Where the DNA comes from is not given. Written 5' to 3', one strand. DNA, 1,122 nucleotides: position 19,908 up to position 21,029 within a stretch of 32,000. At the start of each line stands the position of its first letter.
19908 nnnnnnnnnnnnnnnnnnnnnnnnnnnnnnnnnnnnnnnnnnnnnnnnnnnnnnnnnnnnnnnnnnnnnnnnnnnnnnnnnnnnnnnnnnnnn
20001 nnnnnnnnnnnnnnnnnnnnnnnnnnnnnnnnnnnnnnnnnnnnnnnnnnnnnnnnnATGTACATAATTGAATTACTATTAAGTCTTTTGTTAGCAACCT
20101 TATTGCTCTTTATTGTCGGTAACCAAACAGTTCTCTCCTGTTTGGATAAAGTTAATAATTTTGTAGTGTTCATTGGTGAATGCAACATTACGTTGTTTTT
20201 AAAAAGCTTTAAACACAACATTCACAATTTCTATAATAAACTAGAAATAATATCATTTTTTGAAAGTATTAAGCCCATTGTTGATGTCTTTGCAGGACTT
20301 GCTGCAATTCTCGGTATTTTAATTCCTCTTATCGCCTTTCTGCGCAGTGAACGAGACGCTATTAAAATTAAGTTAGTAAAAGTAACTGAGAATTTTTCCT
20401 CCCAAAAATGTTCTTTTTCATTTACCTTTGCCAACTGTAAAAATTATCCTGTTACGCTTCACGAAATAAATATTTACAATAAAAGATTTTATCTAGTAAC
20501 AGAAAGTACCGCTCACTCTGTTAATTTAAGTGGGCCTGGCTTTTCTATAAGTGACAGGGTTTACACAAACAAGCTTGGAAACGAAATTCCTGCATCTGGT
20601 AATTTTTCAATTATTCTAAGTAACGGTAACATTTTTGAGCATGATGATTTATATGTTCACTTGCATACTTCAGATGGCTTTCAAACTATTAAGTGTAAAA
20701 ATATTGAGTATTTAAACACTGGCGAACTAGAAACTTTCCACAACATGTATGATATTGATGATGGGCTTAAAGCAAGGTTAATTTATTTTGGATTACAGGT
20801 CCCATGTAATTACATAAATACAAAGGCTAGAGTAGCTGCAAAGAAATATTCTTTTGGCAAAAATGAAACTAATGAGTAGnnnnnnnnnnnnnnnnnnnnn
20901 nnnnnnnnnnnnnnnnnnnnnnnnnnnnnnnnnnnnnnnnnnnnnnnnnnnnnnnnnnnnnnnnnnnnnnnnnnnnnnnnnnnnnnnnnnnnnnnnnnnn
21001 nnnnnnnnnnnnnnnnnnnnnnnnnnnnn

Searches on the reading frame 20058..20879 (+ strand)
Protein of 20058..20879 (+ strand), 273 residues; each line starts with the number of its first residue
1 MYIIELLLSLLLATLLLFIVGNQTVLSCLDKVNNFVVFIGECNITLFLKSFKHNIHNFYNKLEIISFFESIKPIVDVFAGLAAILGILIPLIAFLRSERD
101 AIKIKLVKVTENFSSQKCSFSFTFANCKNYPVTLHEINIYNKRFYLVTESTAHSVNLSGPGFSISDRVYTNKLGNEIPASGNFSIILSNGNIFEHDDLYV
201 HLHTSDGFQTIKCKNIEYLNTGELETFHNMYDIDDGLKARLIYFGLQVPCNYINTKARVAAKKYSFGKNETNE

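Call 3: search_protein_families(library=pfam, proteins=[window:20058-20879:+], max_evalue=1)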
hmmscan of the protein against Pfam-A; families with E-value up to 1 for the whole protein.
window:20058-20879:+ (273 aa): 1 family
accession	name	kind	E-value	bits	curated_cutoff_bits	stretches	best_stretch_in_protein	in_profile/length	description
PF03479.20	PCC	-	0.038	14.7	25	1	171-205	50-85/117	Plants and Prokaryotes Conserved (PCC) domain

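Call 4: search_protein_families(library=padloc, proteins=[window:20058-20879:+], max_evalue=1)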
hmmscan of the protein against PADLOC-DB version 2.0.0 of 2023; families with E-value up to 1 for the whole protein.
window:20058-20879:+ (273 aa): 0 families

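Call 5: search_protein_families(library=ncbifam, proteins=[window:20058-20879:+], max_evalue=1)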
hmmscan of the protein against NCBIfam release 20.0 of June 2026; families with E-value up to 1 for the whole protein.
window:20058-20879:+ (273 aa): 0 families

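Call 64: search_protein_families(library=phrogs, proteins=[window:20058-20879:+], max_evalue=0.001)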
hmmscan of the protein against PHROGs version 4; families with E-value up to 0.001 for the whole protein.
window:20058-20879:+ (273 aa): 0 families

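Call 108: search_protein_families(library=pfam, proteins=[window:20058-20879:+], max_evalue=10)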
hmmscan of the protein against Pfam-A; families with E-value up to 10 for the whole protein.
window:20058-20879:+ (273 aa): 1 family
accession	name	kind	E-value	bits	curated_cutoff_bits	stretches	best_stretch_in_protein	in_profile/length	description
PF03479.20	PCC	-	0.038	14.7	25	1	171-205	50-85/117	Plants and Prokaryotes Conserved (PCC) domain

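Call 109: find_homologous_proteins(query=window:20058-20879:+, max_evalue=0.001)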
Query window:20058-20879:+ (273 aa): 1 proteins with E <= 0.001 among 2547 candidates.
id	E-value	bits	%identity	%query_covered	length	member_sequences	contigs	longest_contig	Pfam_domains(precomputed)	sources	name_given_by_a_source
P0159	9.3e-176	601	100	100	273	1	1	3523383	-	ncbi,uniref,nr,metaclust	ncbi:hypothetical protein [Desulfotalea psychrophila]|uniref:Uncharacterized protein n=1 Tax=Desulfo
